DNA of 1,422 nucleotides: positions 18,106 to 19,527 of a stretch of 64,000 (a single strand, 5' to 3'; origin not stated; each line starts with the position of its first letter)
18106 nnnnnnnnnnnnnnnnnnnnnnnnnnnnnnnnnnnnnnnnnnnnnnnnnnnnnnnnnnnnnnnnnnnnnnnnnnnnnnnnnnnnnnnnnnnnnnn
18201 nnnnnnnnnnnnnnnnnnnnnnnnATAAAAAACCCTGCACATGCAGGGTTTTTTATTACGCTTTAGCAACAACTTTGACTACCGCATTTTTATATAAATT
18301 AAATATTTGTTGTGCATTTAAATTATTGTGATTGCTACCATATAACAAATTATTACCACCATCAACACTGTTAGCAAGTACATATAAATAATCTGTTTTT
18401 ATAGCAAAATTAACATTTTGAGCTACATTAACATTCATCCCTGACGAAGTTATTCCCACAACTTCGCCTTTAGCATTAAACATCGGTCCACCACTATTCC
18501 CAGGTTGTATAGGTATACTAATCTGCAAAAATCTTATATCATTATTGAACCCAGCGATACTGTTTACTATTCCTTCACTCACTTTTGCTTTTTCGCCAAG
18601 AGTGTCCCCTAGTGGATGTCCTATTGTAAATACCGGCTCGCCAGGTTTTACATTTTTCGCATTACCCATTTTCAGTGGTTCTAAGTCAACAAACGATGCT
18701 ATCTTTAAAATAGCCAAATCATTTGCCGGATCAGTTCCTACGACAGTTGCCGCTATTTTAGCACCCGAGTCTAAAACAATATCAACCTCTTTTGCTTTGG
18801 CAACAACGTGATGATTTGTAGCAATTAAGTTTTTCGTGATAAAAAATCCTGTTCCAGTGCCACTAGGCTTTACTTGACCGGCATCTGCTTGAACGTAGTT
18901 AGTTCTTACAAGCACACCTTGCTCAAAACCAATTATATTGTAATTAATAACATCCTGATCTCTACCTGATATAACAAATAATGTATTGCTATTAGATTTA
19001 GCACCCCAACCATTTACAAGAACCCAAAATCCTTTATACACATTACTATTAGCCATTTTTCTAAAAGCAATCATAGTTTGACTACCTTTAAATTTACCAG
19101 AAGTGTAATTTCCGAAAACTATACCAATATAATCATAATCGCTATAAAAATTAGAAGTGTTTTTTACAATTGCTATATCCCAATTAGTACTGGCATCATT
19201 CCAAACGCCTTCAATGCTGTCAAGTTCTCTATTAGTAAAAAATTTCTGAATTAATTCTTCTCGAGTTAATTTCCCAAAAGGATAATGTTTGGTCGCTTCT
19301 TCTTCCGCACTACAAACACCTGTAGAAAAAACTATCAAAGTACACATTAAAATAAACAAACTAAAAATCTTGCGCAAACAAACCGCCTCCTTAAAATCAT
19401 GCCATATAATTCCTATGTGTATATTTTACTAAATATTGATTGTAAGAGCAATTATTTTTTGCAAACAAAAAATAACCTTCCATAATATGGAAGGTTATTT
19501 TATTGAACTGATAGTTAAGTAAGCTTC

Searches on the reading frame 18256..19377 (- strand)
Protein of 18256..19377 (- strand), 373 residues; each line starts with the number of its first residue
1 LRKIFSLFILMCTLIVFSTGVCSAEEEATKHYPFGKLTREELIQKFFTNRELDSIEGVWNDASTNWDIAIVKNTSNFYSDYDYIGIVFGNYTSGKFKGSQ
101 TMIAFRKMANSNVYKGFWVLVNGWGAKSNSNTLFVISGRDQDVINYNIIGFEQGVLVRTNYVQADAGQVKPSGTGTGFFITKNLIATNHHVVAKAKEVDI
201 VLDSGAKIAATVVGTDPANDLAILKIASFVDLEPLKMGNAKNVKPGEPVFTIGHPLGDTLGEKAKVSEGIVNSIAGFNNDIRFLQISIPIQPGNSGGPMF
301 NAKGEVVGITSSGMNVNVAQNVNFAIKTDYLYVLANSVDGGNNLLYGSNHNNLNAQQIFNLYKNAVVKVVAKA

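Call 7: search_protein_families(library=pfam, proteins=[window:18256-19377:-])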
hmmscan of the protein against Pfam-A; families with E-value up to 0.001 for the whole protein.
window:18256-19377:- (373 aa): 3 families
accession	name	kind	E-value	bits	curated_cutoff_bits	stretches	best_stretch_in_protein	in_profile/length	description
PF13365.12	Trypsin_2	-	3e-35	122.5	27.6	1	175-309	1-144/144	Trypsin-like peptidase domain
PF00089.32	Trypsin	-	7.2e-17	62.4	20.6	1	174-329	26-214/220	Trypsin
PF10459.15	Peptidase_S46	-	0.0003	20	22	0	290-324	630-664/698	Peptidase S46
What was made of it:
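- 18256..19347 (-): HtrA-like serine protease gene, the first gene of the ancestral flank beyond attR. Pfam Trypsin_2 (call 7).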

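Call 9: find_related_loci(query=window:18256-19377:-, collection=genome_contigs, flank=10000)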
Query window:18256-19377:- (373 aa) in genome_contigs; peptide patterns used: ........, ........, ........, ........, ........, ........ (x = any residue, [..] = any of these).
76 stretches matched a pattern; 18 encode a relative of the query (tblastn E <= 1e-3); 18 distinct loci.
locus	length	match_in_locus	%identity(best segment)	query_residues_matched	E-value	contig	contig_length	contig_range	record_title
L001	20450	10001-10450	38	175-318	2e-21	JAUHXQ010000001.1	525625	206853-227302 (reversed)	MAG: Alphaproteobacteria bacterium isolate 3_bin.12 NODE_28_length_525625_cov_10.004411, whole genome shotgun sequence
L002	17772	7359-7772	40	175-312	1e-20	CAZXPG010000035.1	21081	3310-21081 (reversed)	MAG TPA_asm: uncultured Rickettsiales bacterium isolate SRP329715_co2_363 genome assembly, contig: NODE_4965_length_2108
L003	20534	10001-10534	32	175-348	4e-20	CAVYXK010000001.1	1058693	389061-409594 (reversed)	MAG: uncultured proteobacterium isolate MFD01248.bin.1.85 genome assembly, contig: contig_10152, whole genome shotgun se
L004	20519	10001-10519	32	175-332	7e-20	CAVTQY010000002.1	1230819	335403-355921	MAG: uncultured proteobacterium isolate MFD09603.bin.1.8 genome assembly, contig: contig_8345, whole genome shotgun sequ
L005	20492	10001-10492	36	158-312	1e-19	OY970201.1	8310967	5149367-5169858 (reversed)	MAG: uncultured proteobacterium isolate MFD02579.bin.c.1 genome assembly, chromosome: 1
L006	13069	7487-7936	38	168-311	2e-19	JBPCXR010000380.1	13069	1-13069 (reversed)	MAG: Pseudomonadales bacterium isolate MAG_seacave_11 S1Ck127_11973382, whole genome shotgun sequence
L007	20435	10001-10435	39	170-311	4e-19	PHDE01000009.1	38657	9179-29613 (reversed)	MAG: Bacteroidetes bacterium HGW-Bacteroidetes-3 08E140C01_scaffold_773, whole genome shotgun sequence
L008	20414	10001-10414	35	175-312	7e-18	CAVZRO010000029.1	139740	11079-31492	MAG: uncultured proteobacterium isolate MFD05705.bin.1.193 genome assembly, contig: contig_76964, whole genome shotgun s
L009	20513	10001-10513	34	175-340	6e-17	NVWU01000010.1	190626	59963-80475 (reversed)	MAG: Colwellia sp. isolate NORP29 Contig_source1383C_179, whole genome shotgun sequence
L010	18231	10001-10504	31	184-338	3e-16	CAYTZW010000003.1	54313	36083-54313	MAG TPA_asm: uncultured Erysipelotrichaceae bacterium isolate SRP225648_co1_53 genome assembly, contig: NODE_991_length_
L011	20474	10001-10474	29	162-321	1e-12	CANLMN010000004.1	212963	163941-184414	uncultured Aquimarina sp. isolate 664.fasta genome assembly, contig: NODE_4, whole genome shotgun sequence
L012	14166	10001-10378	33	241-346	2e-12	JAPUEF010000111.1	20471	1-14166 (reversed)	MAG: Alphaproteobacteria bacterium isolate labscale reactor_MAG18 NODE_1888_length_20471_cov_5.838068, whole genome shot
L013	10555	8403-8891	30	217-357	5e-11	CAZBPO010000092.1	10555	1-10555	MAG TPA_asm: uncultured Flavobacteriaceae bacterium isolate SRP344714_co1_160 genome assembly, contig: NODE_11396_length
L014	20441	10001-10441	32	217-336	8e-9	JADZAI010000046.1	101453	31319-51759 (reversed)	MAG: Alphaproteobacteria bacterium isolate SJ623 c_000000431867, whole genome shotgun sequence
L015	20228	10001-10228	38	266-334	4e-5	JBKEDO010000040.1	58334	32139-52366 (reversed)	MAG: Bacteroides sp. isolate VLC_018 c_000000013673, whole genome shotgun sequence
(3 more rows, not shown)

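Call 10: find_encoding_contigs(protein=window:18256-19377:-, flank=10000, max_places=10)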
Protein window:18256-19377:- (373 aa): no gene with exactly this product is on record in the collection.

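Call 61: find_homologous_proteins(query=window:18256-19377:-, max_evalue=1e-30)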
Query window:18256-19377:- (373 aa): 362 proteins with E <= 1e-30 among 4405 candidates; the best 120 are listed.
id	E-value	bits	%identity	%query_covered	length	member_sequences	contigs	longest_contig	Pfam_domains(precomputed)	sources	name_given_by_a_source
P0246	2.6e-237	805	100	97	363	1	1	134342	PF13365.13,PF00089.33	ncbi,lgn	-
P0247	8.4e-85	303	45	100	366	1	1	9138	PF13365.13,PF10459.16,PF00089.33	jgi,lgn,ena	-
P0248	2.8e-78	282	39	98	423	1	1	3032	PF13365.13,PF00089.33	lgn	-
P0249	6.1e-75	271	38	100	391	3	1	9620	PF13365.13,PF00089.33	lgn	-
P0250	4.7e-73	265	38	98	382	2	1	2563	PF13365.13,PF00089.33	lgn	-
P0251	7.2e-72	261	38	91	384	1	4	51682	PF13365.13,PF00089.33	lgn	-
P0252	1.9e-71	259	37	100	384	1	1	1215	PF13365.13,PF00089.33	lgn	-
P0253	2.1e-71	259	38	96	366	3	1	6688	PF13365.13,PF10459.16,PF00089.33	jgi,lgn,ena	-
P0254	4.0e-68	248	38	96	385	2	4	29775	PF13365.13,PF00089.33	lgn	-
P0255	5.5e-68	248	37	99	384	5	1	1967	PF13365.13,PF00089.33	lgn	-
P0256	6.9e-68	248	38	98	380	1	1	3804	PF13365.13,PF00089.33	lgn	-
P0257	1.0e-66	244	39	94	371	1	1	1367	PF13365.13,PF00089.33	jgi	jgi:Trypsin-like serine proteases, typically periplasmic, contain C-terminal PDZ domain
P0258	3.0e-66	242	37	90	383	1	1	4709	PF13365.13,PF00089.33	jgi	jgi:S1-C subfamily serine protease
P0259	4.0e-65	239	38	98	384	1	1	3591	PF13365.13,PF10459.16,PF00089.33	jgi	jgi:S1-C subfamily serine protease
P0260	5.2e-65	238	39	97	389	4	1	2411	PF13365.13,PF10459.16,PF00089.33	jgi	-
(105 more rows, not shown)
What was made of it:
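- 18256..19347 (-): The database copy P0246 is 363 aa (call 61).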

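Call 62: find_encoding_contigs(protein=P0247, flank=10000, max_places=4)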
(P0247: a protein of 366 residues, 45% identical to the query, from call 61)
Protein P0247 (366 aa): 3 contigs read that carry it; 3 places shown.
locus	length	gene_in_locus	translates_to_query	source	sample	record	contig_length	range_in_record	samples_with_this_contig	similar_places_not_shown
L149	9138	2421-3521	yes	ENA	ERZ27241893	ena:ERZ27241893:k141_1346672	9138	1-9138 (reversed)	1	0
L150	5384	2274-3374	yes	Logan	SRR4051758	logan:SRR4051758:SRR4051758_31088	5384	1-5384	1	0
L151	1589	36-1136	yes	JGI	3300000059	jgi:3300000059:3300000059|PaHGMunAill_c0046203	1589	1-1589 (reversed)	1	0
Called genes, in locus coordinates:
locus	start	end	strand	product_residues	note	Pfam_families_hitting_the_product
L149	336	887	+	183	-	PF25842:NfeD_TM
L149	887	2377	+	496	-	PF01145:Band_7, PF15975:Flot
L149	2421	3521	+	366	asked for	PF00089:Trypsin, PF13365:Trypsin_2, PF10459:Peptidase_S46 (faint)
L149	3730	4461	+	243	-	-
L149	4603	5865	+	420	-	PF01566:Nramp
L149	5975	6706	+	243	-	PF00535:Glycos_transf_2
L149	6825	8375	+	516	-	PF00528:BPD_transp_1, PF04069:OpuAC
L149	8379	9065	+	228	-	PF00005:ABC_tran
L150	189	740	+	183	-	PF25842:NfeD_TM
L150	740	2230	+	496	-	PF01145:Band_7, PF15975:Flot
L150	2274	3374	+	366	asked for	PF00089:Trypsin, PF13365:Trypsin_2, PF10459:Peptidase_S46 (faint)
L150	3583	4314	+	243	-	-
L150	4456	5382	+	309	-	?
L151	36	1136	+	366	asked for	PF00089:Trypsin, PF13365:Trypsin_2, PF10459:Peptidase_S46 (faint)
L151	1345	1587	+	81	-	?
